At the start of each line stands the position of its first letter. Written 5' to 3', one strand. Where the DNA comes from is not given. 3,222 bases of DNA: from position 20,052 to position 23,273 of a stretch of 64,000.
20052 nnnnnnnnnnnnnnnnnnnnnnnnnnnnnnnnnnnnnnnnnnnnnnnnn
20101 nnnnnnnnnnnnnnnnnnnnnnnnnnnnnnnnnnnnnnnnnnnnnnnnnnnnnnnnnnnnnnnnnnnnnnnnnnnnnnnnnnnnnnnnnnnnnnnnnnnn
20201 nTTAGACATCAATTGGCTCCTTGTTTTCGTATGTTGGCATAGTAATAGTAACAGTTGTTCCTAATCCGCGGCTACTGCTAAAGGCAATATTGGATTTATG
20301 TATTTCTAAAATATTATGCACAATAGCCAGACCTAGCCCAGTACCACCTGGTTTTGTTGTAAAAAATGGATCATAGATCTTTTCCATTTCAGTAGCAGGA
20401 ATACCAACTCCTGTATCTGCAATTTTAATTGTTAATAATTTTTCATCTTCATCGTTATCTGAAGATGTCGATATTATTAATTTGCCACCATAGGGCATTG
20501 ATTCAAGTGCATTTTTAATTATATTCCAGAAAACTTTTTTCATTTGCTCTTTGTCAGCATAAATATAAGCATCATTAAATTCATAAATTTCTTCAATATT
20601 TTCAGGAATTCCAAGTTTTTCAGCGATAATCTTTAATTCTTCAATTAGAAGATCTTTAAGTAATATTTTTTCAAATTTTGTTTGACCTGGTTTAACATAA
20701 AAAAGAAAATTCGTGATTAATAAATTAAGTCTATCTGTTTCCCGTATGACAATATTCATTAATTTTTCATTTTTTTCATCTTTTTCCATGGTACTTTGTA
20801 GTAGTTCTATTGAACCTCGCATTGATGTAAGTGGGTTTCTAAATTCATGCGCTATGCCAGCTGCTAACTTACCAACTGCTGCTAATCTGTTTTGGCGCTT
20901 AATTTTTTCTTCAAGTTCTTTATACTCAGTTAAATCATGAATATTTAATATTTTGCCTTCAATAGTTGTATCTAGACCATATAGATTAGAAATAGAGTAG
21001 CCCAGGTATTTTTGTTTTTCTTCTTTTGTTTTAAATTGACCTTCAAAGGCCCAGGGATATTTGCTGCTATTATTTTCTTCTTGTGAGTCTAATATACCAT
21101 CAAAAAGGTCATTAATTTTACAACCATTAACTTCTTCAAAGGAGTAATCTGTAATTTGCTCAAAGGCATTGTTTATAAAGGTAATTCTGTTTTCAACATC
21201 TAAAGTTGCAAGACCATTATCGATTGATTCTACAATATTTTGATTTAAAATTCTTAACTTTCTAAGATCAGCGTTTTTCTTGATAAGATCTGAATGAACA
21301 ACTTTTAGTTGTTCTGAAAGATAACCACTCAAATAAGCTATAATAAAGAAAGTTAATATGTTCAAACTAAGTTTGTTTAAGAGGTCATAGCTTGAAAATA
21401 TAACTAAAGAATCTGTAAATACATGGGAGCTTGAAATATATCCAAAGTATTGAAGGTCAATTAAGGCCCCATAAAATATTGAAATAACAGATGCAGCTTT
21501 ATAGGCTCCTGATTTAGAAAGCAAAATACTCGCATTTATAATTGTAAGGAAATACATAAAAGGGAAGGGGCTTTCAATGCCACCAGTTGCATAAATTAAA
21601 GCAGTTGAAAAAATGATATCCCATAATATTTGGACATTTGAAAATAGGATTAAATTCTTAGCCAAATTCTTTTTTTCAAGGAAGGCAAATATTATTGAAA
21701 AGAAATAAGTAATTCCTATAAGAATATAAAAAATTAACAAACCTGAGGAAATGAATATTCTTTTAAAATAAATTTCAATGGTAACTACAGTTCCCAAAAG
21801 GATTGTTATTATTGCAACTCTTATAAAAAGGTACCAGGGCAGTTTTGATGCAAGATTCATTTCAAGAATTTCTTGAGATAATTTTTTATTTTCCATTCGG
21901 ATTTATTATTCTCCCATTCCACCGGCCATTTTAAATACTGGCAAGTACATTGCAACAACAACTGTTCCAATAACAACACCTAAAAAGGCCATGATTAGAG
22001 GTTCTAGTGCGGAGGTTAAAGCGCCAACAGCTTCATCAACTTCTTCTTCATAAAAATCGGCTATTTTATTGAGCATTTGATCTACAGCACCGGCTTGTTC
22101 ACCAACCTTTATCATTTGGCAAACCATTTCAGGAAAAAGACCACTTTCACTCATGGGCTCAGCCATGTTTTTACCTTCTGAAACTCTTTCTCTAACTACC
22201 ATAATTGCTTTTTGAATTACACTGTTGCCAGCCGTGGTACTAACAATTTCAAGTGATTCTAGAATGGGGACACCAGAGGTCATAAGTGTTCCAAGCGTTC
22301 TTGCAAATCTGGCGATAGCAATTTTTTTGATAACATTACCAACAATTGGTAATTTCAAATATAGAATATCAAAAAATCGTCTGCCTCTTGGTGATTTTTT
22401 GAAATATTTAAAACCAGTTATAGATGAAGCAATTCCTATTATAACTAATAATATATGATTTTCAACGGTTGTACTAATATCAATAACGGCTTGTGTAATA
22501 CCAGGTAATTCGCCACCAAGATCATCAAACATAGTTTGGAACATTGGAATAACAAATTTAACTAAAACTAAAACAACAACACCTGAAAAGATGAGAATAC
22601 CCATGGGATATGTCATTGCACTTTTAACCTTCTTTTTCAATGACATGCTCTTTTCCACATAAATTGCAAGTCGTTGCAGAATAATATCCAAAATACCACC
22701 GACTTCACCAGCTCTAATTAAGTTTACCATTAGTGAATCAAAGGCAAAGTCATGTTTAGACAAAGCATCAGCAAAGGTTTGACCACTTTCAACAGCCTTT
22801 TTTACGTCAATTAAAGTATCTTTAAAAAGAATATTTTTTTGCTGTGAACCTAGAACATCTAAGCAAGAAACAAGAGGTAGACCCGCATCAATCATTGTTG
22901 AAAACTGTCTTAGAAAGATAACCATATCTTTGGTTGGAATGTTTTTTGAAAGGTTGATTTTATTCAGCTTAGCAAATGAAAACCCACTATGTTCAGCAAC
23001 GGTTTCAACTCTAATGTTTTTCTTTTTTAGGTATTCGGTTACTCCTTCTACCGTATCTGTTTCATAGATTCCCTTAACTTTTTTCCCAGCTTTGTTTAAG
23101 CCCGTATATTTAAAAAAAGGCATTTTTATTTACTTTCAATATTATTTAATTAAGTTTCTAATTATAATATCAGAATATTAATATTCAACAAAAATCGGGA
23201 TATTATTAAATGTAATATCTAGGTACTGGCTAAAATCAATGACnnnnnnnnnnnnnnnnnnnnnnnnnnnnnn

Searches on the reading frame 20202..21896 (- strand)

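Call 29: search_protein_families(library=pfam, proteins=[window:20202-21896:-], max_evalue=0.0001)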
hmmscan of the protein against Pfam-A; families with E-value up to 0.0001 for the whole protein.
window:20202-21896:- (564 aa): 6 families
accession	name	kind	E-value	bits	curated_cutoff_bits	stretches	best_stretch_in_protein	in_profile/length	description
PF02518.31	HATPase_c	-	2.4e-22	79.9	26.4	1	448-555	2-109/111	Histidine kinase-, DNA gyrase B-, and HSP90-like ATPase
PF00512.31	HisKA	-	7.1e-16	58.4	26.9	1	342-403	3-63/66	His Kinase A (phospho-acceptor) domain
PF25323.1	6TM_PilS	-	7.7e-14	52.2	27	1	15-198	7-183/189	PilS-like transmembrane domain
PF13426.13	PAS_9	-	9.9e-07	29.4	27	1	227-324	2-103/103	PAS domain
PF13188.13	PAS_8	-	1e-06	28.9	21.8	1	219-273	4-55/65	PAS domain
PF00989.32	PAS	-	4.8e-05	23.8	22.6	1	219-267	4-52/113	PAS fold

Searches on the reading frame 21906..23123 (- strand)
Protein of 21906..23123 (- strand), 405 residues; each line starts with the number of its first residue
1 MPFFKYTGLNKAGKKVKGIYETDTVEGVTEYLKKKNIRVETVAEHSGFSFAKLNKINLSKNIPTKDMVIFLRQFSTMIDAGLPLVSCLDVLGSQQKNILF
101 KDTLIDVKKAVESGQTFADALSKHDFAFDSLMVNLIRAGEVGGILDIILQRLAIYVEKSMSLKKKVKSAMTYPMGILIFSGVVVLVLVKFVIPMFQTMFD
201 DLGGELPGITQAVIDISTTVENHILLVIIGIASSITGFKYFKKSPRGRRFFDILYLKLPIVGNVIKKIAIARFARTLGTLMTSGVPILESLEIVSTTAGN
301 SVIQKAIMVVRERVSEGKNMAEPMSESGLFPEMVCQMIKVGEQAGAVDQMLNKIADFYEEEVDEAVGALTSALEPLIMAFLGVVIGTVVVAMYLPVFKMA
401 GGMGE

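Call 29: search_protein_families(library=pfam, proteins=[window:21906-23123:-], max_evalue=0.0001)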
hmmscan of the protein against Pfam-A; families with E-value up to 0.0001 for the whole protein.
window:21906-23123:- (405 aa): 1 family
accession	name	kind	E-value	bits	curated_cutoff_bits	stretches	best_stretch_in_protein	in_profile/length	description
PF00482.28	T2SSF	-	1.5e-60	203.1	25.2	2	273-395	1-125/125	Type II secretion system (T2SS), protein F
